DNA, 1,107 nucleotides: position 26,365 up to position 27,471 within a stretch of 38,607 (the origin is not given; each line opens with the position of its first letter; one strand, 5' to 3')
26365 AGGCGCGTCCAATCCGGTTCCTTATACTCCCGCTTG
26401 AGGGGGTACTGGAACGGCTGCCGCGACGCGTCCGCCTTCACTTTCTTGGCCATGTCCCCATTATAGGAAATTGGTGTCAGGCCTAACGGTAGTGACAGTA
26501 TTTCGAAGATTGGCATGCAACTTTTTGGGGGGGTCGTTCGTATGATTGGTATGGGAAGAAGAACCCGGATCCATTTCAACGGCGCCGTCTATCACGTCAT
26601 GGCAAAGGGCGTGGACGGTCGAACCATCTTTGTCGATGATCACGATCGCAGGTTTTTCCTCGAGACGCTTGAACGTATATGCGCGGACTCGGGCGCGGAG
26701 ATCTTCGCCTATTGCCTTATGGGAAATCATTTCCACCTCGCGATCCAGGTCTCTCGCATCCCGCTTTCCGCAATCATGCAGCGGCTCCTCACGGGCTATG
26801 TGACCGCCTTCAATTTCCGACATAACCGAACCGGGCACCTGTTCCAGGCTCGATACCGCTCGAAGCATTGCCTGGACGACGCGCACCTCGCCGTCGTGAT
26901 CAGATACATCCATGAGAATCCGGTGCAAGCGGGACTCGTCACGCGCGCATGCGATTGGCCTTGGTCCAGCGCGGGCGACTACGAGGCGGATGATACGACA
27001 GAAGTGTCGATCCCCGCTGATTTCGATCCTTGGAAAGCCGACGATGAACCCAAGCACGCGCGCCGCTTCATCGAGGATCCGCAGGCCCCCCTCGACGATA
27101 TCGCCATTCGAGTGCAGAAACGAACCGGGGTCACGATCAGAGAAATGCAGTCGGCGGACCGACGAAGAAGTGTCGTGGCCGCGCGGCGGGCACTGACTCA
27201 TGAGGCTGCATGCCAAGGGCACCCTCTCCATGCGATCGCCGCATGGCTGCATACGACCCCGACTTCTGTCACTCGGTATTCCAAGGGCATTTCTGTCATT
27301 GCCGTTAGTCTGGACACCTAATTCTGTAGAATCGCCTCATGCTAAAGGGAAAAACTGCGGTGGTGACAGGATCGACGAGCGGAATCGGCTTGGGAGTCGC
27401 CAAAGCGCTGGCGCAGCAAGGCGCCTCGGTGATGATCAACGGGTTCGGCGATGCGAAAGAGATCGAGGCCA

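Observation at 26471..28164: Y1 (IS200/RAYT-type) transposase plus a complete bdhA gene enclosed by near-perfect 34-bp inverted repeats in a lower-GC patch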

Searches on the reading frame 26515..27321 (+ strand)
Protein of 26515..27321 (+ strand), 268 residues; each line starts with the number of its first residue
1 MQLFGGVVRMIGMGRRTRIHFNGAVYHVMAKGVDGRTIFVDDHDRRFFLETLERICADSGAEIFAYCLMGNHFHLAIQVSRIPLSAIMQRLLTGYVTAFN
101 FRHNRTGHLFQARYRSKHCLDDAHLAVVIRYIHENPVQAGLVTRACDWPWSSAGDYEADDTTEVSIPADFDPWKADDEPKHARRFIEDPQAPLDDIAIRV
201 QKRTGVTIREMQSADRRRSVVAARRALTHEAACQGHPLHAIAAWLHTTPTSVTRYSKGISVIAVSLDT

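Call 6: search_protein_families(library=pfam, proteins=[window:26515-27321:+], max_evalue=0.01)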
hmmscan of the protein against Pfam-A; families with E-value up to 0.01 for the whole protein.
window:26515-27321:+ (268 aa): 1 family
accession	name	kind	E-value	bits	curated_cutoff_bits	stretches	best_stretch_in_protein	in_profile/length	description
PF01797.21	Y1_Tnp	-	1.8e-12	47.8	23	1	25-135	6-121/121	Transposase IS200 like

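Call 7: search_protein_families(library=ncbifam, proteins=[window:26515-27321:+], max_evalue=0.001)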
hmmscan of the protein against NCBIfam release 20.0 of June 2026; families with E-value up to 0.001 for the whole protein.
window:26515-27321:+ (268 aa): 1 family
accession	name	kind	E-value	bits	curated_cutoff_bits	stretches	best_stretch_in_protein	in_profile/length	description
NF047646.1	REP_Tyr_transpos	equivalog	5.4e-22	78.2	80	1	16-151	2-146/146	REP-associated tyrosine transposase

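Call 11: find_homologous_proteins(query=window:26542-27321:+, max_evalue=0.001)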
Query window:26542-27321:+ (259 aa): 719 proteins with E <= 0.001 among 1237 candidates; the best 120 are listed.
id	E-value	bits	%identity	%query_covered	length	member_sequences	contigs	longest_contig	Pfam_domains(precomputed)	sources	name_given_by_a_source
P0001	4.4e-172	589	100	99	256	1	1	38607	PF01797.22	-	-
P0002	1.5e-153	528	90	100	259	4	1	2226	PF01797.22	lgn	-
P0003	1.6e-106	374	65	100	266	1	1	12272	PF01797.22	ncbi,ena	-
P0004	5.1e-106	372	84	77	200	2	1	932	-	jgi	jgi:hypothetical protein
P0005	2.2e-104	367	64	100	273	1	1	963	PF01797.22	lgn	-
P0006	9.5e-104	365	66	99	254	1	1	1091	PF01797.22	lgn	-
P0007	4.5e-102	359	82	77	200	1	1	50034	PF01797.22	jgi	jgi:hypothetical protein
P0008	6.9e-100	352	64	99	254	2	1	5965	PF01797.22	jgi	-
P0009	5.4e-98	346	63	97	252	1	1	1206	PF01797.22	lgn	-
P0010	1.2e-95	338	62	97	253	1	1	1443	PF01797.22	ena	-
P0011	3.8e-95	336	61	99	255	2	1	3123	PF01797.22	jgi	jgi:REP element-mobilizing transposase RayT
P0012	1.6e-93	331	64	93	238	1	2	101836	PF01797.22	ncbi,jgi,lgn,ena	-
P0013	8.0e-93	329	63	93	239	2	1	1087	PF01797.22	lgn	-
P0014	2.6e-91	324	62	88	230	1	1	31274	PF01797.22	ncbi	-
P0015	4.7e-90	320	60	97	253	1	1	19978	PF01797.22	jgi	jgi:REP element-mobilizing transposase RayT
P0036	7.1e-76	273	54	96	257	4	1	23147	PF01797.22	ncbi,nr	ncbi:MAG: transposase [Elusimicrobia bacterium]|nr:transposase [Elusimicrobiota bacterium]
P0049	2.1e-74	269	51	98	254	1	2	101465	PF01797.22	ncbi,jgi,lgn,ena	-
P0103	6.8e-69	250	54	88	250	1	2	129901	PF01797.22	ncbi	-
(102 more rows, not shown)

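Call 12: find_encoding_contigs(protein=P0002, flank=10000, max_places=6)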
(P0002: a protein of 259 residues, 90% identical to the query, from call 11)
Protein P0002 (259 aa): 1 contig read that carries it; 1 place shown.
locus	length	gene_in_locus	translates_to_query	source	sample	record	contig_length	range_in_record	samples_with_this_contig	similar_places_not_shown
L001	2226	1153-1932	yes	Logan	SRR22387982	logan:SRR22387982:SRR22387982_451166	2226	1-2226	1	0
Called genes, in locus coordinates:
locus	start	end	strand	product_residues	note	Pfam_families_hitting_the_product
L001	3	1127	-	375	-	?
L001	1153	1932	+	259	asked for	PF01797:Y1_Tnp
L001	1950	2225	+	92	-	?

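Call 13: find_encoding_contigs(protein=P0007, flank=10000, max_places=6)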
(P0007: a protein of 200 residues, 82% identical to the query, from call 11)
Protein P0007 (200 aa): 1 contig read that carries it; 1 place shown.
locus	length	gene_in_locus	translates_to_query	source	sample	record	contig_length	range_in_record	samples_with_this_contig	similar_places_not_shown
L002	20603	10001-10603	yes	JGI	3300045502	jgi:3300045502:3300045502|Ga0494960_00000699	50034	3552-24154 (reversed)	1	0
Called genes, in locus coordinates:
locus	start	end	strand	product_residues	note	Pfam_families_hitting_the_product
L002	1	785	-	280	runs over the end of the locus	PF04392:ABC_sub_bind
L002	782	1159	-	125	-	PF00072:Response_reg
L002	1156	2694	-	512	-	PF00072:Response_reg, PF01590:GAF, PF13185:GAF_2, PF13492:GAF_3 (weak), PF00512:HisKA, PF02518:HATPase_c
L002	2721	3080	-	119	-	PF00072:Response_reg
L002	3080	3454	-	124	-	PF00072:Response_reg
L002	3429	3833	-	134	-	PF00072:Response_reg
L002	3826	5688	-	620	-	PF00072:Response_reg, PF00512:HisKA, PF02518:HATPase_c, PF00072:Response_reg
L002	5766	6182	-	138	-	PF00072:Response_reg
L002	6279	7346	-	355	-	-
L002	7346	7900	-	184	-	PF00908:dTDP_sugar_isom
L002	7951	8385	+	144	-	PF00072:Response_reg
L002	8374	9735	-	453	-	-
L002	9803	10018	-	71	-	-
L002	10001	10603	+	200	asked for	PF01797:Y1_Tnp (weak)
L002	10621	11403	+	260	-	PF00106:adh_short, PF08659:KR, PF13561:adh_short_C2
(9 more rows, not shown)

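Call 14: find_encoding_contigs(protein=P0003, flank=10000, max_places=6)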
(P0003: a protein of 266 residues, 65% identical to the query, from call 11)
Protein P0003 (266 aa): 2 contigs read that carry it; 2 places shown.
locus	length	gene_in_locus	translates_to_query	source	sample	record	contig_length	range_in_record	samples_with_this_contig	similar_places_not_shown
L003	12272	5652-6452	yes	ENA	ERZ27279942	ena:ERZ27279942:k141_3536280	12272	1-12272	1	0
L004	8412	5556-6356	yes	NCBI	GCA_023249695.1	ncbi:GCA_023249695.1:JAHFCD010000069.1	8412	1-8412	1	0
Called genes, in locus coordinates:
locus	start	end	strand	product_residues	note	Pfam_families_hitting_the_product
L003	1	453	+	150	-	?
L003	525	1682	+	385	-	-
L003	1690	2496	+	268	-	PF04392:ABC_sub_bind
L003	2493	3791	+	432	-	PF00512:HisKA, PF02518:HATPase_c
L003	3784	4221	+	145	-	PF00072:Response_reg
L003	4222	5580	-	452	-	-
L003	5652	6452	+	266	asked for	PF01797:Y1_Tnp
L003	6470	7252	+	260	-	PF00106:adh_short, PF08659:KR, PF13561:adh_short_C2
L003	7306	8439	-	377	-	PF07519:Tannase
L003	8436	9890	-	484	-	-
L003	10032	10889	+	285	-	PF00070:Pyr_redox (faint), PF01266:DAO (weak), PF02737:3HCDH_N, PF00725:3HCDH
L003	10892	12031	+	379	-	PF02771:Acyl-CoA_dh_N, PF02770:Acyl-CoA_dh_M, PF00441:Acyl-CoA_dh_1, PF22924:ACOX_C_alpha1 (faint), PF08028:Acyl-CoA_dh_2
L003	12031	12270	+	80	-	?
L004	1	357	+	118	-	?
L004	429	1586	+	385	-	-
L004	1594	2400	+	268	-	PF04392:ABC_sub_bind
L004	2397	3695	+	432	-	PF00512:HisKA, PF02518:HATPase_c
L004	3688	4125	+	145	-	PF00072:Response_reg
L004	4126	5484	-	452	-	-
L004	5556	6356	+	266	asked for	PF01797:Y1_Tnp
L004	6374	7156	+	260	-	PF00106:adh_short, PF08659:KR, PF13561:adh_short_C2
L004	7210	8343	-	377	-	PF07519:Tannase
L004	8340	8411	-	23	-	?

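Call 32: search_protein_families(library=pfam, proteins=[L003:6105-6452:+, P0103, P0036], max_evalue=10)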
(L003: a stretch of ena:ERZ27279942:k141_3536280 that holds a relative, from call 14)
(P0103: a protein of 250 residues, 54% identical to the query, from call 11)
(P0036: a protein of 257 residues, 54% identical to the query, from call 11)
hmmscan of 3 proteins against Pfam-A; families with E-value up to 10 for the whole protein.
L003:6105-6452:+ (115 aa): 3 families
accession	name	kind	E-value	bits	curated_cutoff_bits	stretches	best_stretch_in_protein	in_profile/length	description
PF08299.17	Bac_DnaA_C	-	0.00012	22.4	31.5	1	40-99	1-62/69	Bacterial dnaA protein helix-turn-helix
PF13384.12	HTH_23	-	0.031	14.5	24.6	1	69-102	4-37/50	Homeodomain-like domain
PF13560.12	HTH_31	-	0.092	13.5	27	1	54-108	5-41/64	Helix-turn-helix domain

P0103 (250 aa): 2 families
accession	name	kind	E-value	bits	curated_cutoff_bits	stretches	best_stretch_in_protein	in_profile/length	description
PF01797.21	Y1_Tnp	-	3.1e-08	34.2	23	1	10-106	19-120/121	Transposase IS200 like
PF08299.17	Bac_DnaA_C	-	0.19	12.2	31.5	1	167-199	3-35/69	Bacterial dnaA protein helix-turn-helix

P0036 (257 aa): 2 families
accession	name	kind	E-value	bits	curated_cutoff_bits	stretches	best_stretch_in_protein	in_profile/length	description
PF01797.21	Y1_Tnp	-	2e-07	31.6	23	1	24-121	17-119/121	Transposase IS200 like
PF18604.6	PreAtp-grasp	-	0.12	13.4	27.5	1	33-68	57-93/94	Pre ATP-grasp domain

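Call 33: search_solved_structures(query=A2, max_evalue=1, show_alignments=3)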
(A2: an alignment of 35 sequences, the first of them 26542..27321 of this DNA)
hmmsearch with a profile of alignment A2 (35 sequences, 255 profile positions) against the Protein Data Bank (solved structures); distinct sequences matched with E-value up to 1: 5.
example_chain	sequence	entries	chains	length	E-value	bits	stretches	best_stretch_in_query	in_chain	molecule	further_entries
4er8_A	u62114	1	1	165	0.00074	22.2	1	98-145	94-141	TnpArep for protein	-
4bbe_A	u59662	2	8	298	0.21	14.2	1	70-132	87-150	TYROSINE-PROTEIN KINASE JAK2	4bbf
2krf_A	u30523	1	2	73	0.73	12.4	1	200-242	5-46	Transcriptional regulatory protein comA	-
3ulq_B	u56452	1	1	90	0.89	12.1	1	199-240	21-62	Transcriptional regulatory protein ComA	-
3r5e_A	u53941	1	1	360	0.92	12.1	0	156-229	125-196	Transaldolase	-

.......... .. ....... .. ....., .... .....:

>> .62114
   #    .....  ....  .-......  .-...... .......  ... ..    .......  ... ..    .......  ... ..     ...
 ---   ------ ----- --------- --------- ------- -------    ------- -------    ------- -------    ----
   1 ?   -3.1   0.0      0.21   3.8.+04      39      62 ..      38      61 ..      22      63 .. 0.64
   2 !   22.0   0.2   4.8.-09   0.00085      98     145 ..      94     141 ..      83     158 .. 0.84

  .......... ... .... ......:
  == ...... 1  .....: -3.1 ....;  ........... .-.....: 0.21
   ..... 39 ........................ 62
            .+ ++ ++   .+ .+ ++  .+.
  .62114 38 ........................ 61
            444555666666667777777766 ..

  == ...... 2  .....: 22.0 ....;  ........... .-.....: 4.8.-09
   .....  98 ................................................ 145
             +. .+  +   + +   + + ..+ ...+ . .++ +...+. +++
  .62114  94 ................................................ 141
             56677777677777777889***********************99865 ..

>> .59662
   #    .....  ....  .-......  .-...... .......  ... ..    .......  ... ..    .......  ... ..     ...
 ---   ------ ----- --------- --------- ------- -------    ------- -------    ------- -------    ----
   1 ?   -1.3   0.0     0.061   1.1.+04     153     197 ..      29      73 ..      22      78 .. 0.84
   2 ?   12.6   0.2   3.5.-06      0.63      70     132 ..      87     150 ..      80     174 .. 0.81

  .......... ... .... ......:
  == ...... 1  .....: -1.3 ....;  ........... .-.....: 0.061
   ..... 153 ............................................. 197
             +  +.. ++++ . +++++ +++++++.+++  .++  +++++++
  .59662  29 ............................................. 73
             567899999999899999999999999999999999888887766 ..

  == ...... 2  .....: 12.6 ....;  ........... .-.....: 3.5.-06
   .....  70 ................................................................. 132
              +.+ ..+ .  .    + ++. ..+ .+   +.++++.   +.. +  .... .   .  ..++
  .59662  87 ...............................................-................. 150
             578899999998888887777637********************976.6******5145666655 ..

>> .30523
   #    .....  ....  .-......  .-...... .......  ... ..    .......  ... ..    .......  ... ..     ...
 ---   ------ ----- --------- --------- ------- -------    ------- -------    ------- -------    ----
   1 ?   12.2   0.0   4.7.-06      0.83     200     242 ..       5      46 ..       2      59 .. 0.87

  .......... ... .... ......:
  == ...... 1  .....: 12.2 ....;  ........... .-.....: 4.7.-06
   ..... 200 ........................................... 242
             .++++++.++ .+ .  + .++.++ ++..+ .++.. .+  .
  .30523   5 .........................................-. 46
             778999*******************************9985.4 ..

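Call 43: predict_structure(alignment_id=A2)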
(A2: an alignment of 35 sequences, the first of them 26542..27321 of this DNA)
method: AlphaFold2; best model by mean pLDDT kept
length: 259 residues; sequences in the alignment: 35
mean_pLDDT: 86.2   pTM: 0.70
mean pLDDT of the five models: 86.2, 86.0, 84.5, 83.1, 79.0
residues with pLDDT >= 90: 166; 70-90: 55; 50-70: 22; < 50: 16
segments of 3 or more residues with pLDDT < 50: 1-5, 250-259
pLDDT, mean of each block of 10 residues (from residue 1): 48 87 95 98 93 96 96 90 95 94 90 91 96 96 81 77 82 60 94 97 95 94 83 93 74 43
secondary structure, 60 per line:
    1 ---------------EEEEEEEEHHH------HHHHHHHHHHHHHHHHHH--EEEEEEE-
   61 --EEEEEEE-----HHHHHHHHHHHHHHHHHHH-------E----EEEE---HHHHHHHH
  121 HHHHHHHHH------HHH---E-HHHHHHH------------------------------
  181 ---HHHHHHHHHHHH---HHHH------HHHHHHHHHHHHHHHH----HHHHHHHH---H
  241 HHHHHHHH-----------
elements in order: E16-23 H33-50 E53-59 E63-69 H75-93 E106-109 H113-129 H144-150 H184-195 H199-202 H209-224 H229-236 H240-248

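Call 47: fold_search(model_id=the predicted structure, library=pdb)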
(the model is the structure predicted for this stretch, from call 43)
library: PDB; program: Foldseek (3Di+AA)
matches with E <= 10: 934; with E <= 0.001: 26
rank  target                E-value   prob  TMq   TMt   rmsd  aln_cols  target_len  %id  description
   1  4er8_A                8.5e-08  1.00  0.51  0.77   3.0       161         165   16  Structure of the REP associates tyrosine transposase bound to a REP hairpin (released 2012-08-15)
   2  2f4f_A                5.9e-05  1.00  0.34  0.64  13.6       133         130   20  Crystal structure of IS200 transposase (released 2005-12-13)
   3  2xqc_D                1.4e-04  1.00  0.35  0.65   9.0       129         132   16  DEINOCOCCUS RADIODURANS ISDRA2 TRANSPOSASE COMPLEXED WITH LEFT END RECOGNITION AND CLEAVAGE SITE AND ZN (released 2010-10-13)
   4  2ec2_A                1.6e-04  1.00  0.33  0.60   9.8       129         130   19  Crystal structure of transposase from Sulfolobus tokodaii (released 2007-02-27)
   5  2xma_B                1.9e-04  1.00  0.35  0.63   7.6       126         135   15  DEINOCOCCUS RADIODURANS ISDRA2 TRANSPOSASE RIGHT END DNA COMPLEX (released 2010-10-13)
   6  2xm3_C                2.1e-04  1.00  0.35  0.66   5.6       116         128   16  Deinococcus radiodurans ISDra2 Transposase Left end DNA complex (released 2010-10-13)
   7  2vjv_A                2.1e-04  1.00  0.35  0.68   7.2       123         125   15  Crystal structure of the IS608 transposase in complex with left end 26-mer DNA hairpin and a 6-mer DNA representing th (released 2008-02-19)
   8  2xma_A                2.5e-04  1.00  0.35  0.62   7.6       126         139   15  DEINOCOCCUS RADIODURANS ISDRA2 TRANSPOSASE RIGHT END DNA COMPLEX (released 2010-10-13)
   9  2xo6_A                2.7e-04  1.00  0.35  0.63   7.7       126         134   15  DEINOCOCCUS RADIODURANS ISDRA2 TRANSPOSASE Y132F MUTANT COMPLEXED WITH LEFT END RECOGNITION AND CLEAVAGE SITE (released 2010-10-13)
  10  2a6m_B                3.0e-04  1.00  0.36  0.59  10.5       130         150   14  Crystal Structure of the ISHp608 Transposase (released 2005-10-25)
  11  2vju_A                3.3e-04  1.00  0.35  0.66   8.4       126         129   13  Crystal structure of the IS608 transposase in complex with the complete Right end 35-mer DNA and manganese (released 2008-02-19)
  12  2xm3_D                4.1e-04  1.00  0.35  0.65   5.7       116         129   16  Deinococcus radiodurans ISDra2 Transposase Left end DNA complex (released 2010-10-13)
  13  2a6o_A                4.1e-04  1.00  0.35  0.57   7.9       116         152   15  Crystal Structure of the ISHp608 Transposase in Complex with Stem-loop DNA (released 2005-10-25)
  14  2xo6_D                4.1e-04  1.00  0.35  0.65   7.2       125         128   15  DEINOCOCCUS RADIODURANS ISDRA2 TRANSPOSASE Y132F MUTANT COMPLEXED WITH LEFT END RECOGNITION AND CLEAVAGE SITE (released 2010-10-13)
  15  2xma_E                4.3e-04  1.00  0.35  0.61   7.7       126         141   15  DEINOCOCCUS RADIODURANS ISDRA2 TRANSPOSASE RIGHT END DNA COMPLEX (released 2010-10-13)
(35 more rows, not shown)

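Call 51: find_encoding_contigs(protein=P0012, flank=5000, max_places=3)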
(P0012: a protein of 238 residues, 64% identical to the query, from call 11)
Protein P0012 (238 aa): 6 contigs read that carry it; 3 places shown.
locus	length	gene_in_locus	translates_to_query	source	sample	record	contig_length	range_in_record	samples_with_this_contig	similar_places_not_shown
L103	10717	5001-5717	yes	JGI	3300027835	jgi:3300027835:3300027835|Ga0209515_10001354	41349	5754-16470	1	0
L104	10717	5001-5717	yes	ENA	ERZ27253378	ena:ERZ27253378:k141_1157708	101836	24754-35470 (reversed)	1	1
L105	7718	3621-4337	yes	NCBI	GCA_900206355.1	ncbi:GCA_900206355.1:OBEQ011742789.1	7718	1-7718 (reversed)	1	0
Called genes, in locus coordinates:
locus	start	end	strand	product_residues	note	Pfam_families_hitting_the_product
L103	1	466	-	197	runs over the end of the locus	-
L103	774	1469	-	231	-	PF04191:PEMT, PF04140:ICMT (weak)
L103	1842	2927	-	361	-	-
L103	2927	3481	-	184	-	PF00908:dTDP_sugar_isom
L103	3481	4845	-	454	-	-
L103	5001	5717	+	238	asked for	PF01797:Y1_Tnp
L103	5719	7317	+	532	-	-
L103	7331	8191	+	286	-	PF01266:DAO (weak), PF02737:3HCDH_N, PF00725:3HCDH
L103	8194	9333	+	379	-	PF02771:Acyl-CoA_dh_N, PF02770:Acyl-CoA_dh_M, PF00441:Acyl-CoA_dh_1, PF22924:ACOX_C_alpha1 (faint), PF08028:Acyl-CoA_dh_2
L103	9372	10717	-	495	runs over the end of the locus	PF13231:PMT_2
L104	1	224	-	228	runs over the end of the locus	PF03734:YkuD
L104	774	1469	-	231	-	PF04191:PEMT, PF04140:ICMT (weak)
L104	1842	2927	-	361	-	-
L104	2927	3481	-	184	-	PF00908:dTDP_sugar_isom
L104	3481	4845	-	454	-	-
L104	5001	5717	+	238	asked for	PF01797:Y1_Tnp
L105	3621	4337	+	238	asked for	PF01797:Y1_Tnp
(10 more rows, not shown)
